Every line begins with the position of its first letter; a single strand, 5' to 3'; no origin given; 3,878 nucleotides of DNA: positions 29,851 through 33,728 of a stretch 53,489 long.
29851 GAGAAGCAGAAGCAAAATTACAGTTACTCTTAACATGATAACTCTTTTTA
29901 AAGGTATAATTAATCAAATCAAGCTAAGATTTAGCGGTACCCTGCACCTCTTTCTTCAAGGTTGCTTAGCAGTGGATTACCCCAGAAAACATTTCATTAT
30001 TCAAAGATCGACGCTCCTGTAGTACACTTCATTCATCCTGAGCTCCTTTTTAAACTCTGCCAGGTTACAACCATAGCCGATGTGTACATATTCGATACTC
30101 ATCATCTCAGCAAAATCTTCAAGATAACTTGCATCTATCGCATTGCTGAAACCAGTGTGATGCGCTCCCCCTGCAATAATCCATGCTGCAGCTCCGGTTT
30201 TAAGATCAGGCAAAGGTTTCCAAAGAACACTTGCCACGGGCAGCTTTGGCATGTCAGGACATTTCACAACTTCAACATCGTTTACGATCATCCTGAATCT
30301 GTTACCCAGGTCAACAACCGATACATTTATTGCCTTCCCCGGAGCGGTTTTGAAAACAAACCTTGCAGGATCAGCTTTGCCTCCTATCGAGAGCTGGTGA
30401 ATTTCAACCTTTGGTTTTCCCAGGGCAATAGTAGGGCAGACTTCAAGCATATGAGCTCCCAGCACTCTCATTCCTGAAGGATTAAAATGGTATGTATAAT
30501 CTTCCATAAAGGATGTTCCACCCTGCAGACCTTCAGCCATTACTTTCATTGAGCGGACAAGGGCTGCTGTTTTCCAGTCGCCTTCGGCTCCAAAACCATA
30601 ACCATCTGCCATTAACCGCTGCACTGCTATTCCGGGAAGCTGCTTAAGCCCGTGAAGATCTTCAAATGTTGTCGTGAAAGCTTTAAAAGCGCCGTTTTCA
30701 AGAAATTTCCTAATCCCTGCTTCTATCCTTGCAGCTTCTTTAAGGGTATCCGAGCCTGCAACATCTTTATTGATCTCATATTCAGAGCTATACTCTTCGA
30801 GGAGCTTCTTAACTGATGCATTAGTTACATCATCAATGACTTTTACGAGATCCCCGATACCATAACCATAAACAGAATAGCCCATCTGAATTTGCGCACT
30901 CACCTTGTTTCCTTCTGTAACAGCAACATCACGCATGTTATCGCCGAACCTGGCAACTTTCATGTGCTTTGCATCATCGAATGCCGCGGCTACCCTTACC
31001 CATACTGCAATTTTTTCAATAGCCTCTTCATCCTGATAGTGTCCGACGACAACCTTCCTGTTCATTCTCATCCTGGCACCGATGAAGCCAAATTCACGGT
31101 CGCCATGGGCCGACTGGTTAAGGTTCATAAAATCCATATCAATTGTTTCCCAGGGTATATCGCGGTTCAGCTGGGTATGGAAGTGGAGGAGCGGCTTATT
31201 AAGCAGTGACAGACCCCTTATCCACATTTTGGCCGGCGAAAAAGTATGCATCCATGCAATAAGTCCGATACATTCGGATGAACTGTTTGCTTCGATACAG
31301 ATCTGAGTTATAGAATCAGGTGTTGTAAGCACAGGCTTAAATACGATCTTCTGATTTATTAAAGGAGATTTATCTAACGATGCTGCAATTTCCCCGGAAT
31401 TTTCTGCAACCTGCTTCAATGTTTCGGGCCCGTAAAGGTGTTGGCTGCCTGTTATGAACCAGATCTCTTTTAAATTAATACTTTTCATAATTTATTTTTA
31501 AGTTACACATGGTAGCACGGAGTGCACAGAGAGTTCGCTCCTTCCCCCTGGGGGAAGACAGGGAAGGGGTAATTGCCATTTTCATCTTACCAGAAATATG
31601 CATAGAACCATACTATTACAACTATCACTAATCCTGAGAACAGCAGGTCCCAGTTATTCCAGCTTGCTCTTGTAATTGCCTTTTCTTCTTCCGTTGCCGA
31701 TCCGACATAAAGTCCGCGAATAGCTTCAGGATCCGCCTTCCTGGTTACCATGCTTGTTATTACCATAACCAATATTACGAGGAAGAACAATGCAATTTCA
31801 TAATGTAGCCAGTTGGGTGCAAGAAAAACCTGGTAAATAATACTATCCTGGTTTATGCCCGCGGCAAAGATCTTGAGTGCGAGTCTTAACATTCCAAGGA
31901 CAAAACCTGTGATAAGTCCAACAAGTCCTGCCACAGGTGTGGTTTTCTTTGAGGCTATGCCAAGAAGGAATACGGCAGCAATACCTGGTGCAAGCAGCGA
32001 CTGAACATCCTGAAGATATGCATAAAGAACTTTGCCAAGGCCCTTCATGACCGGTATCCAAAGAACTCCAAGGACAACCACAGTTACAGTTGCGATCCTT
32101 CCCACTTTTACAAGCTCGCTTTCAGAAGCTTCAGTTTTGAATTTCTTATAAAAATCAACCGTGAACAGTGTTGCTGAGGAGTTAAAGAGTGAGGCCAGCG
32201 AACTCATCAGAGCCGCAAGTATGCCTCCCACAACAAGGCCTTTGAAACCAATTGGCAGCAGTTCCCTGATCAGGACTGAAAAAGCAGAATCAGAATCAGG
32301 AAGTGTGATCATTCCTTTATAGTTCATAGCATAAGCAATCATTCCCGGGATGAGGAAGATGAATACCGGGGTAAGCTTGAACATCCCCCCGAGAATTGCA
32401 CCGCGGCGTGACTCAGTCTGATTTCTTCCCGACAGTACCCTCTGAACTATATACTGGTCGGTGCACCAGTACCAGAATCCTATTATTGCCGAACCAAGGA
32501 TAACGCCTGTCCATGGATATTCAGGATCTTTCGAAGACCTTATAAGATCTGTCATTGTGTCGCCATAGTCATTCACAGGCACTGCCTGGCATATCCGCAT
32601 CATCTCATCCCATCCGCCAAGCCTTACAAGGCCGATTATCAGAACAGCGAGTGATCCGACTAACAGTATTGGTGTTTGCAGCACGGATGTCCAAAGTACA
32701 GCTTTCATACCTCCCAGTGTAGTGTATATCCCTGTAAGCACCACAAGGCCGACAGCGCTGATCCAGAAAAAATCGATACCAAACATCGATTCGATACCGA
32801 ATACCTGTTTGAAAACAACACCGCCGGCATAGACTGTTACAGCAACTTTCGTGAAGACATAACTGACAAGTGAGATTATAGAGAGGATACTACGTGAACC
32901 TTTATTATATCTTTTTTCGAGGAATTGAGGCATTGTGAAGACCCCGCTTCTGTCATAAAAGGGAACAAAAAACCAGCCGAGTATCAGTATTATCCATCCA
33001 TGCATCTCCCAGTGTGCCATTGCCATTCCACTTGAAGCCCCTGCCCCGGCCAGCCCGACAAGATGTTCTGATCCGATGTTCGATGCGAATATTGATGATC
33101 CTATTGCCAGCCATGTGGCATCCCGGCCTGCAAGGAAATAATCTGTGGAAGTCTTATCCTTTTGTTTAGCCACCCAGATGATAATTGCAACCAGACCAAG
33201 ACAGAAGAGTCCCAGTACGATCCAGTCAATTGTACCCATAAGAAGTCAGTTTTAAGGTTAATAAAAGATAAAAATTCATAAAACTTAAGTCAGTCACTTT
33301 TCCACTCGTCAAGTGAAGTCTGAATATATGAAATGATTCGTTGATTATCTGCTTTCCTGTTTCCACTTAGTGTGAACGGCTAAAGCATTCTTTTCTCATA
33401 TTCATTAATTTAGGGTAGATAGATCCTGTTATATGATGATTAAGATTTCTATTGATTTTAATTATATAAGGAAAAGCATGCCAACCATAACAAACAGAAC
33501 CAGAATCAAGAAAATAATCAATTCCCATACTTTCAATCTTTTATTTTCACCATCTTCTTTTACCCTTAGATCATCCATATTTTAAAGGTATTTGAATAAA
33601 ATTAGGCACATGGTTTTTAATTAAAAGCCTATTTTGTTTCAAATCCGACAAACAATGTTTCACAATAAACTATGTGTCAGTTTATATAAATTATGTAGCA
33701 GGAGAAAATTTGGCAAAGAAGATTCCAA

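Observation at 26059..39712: Three copies of a conserved module: a roughly 75-nt cis-element with 21-bp-spaced direct repeats followed by a micro-ORF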

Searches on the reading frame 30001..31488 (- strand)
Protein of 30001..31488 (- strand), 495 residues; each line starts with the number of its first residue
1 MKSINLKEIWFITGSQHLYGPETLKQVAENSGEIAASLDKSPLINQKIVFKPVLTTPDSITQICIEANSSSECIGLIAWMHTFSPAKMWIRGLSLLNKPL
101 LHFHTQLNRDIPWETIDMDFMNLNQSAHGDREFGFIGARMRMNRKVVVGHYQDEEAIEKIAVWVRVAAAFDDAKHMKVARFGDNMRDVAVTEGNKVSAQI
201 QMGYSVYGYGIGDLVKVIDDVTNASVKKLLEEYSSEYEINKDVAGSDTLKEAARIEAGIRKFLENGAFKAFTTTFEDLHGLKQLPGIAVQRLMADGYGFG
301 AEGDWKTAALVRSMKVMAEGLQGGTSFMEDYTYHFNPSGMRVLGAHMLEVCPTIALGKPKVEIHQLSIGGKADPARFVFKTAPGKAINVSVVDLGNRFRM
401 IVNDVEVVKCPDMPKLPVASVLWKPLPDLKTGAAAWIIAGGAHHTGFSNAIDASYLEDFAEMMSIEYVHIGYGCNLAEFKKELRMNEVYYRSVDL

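Call 6: search_protein_families(library=pfam, proteins=[window:30001-31488:-])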
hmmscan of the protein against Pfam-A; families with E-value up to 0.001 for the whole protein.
window:30001-31488:- (495 aa): 3 families
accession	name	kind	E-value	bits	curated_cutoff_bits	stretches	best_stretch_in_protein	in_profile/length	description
PF02610.21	AraA_N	-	2.6e-84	281.5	24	1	8-173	2-167/168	L-arabinose isomerase N-terminal domain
PF24856.1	AraA_central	-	5.3e-66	222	24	1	177-320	1-148/148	L-arabinose isomerase central domain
PF11762.14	Arabinose_Iso_C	-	1.6e-65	219.7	25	1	324-466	1-144/144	L-arabinose isomerase C-terminal domain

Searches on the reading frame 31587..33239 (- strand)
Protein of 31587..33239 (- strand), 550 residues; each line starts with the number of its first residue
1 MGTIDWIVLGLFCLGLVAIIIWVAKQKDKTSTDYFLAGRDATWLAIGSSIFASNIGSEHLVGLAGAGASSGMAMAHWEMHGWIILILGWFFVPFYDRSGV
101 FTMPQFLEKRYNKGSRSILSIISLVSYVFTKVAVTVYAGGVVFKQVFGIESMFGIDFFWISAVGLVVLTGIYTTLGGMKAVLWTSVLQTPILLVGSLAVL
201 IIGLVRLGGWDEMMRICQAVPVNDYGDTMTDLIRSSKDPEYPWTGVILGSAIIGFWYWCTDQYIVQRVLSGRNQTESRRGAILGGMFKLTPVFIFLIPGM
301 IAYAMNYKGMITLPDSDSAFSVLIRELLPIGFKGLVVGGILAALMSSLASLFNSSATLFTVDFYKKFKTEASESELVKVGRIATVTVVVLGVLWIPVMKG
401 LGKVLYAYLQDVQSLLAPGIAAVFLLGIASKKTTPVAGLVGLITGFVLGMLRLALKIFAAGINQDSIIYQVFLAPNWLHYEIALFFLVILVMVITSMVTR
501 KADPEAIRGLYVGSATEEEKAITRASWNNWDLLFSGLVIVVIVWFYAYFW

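Call 6: search_protein_families(library=pfam, proteins=[window:31587-33239:-])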
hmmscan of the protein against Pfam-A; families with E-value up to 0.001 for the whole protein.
window:31587-33239:- (550 aa): 1 family
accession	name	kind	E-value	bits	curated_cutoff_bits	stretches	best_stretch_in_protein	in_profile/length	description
PF00474.23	SSF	-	1.9e-80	271.2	22.8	1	34-445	1-406/406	Sodium:solute symporter family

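Call 16: find_encoding_contigs(protein=window:31587-33239:-, flank=10000, max_places=10)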
Protein window:31587-33239:- (550 aa): 5 contigs read that carry it; 4 places shown.
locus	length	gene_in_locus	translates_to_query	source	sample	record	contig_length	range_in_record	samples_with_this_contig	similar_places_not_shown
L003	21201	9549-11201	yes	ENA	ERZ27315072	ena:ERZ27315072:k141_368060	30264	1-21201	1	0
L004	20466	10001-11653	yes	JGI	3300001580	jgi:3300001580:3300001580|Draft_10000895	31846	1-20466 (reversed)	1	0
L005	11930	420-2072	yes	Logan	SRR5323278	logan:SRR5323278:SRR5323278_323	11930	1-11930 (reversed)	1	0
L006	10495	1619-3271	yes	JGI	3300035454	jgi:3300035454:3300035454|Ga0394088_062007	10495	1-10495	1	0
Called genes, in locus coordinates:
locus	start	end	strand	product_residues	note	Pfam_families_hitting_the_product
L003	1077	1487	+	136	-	-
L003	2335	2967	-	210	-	-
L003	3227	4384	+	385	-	PF01011:PQQ (faint), PF13360:PQQ_2, PF13570:Beta-prop_ACSF4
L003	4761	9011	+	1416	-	PF07494:Reg_prop (faint), PF07495:Y_Y_Y, PF00512:HisKA, PF02518:HATPase_c, PF00072:Response_reg, PF12833:HTH_18, PF00165:HTH_AraC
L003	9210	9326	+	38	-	-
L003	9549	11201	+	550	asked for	PF00474:SSF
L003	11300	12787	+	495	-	PF02610:AraA_N, PF24856:AraA_central, PF11762:Arabinose_Iso_C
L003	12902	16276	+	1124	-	PF17128:DUF5107, PF00515:TPR_1 (faint), PF07719:TPR_2 (faint), PF12895:ANAPC3 (faint), PF13174:TPR_6 (faint), PF13176:TPR_7 (faint), PF13181:TPR_8 (faint), PF13414:TPR_11 (faint), +5 more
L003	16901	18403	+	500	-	PF00884:Sulfatase, PF01663:Phosphodiest, PF16347:SGSH_C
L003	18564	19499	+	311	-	PF20434:BD-FAE, PF07859:Abhydrolase_3, PF01738:DLH (faint), PF00326:Peptidase_S9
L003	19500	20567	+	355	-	-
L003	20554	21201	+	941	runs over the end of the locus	PF02837:Glyco_hydro_2_N, PF22666:Glyco_hydro_2_N2, PF00703:Glyco_hydro_2, PF02836:Glyco_hydro_2_C, PF16355:DUF4982, PF18565:Glyco_hydro2_C5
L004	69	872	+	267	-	PF01209:Ubie_methyltran (weak), PF13847:Methyltransf_31, PF08241:Methyltransf_11, PF08242:Methyltransf_12 (weak), PF13649:Methyltransf_25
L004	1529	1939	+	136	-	-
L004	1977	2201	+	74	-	-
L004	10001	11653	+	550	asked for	PF00474:SSF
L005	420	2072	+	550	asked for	PF00474:SSF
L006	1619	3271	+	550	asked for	PF00474:SSF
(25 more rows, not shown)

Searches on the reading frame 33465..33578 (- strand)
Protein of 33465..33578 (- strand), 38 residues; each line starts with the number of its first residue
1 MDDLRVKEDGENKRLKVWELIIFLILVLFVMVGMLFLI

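Call 52: search_protein_families(library=pfam, proteins=[window:33465-33578:-], max_evalue=10)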
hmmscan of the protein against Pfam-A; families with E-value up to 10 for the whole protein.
seq(38 aa): 1 family
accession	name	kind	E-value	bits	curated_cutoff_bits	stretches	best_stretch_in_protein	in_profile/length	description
PF19579.4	FtsL_2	-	0.038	14.4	24.6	1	11-34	11-34/100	Bacteriodetes cell division protein (FtsL-like)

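Call 78: search_protein_families(library=ncbifam, proteins=[window:33465-33578:-], max_evalue=1)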
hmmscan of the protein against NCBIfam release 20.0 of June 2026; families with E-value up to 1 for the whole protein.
seq(38 aa): 0 families
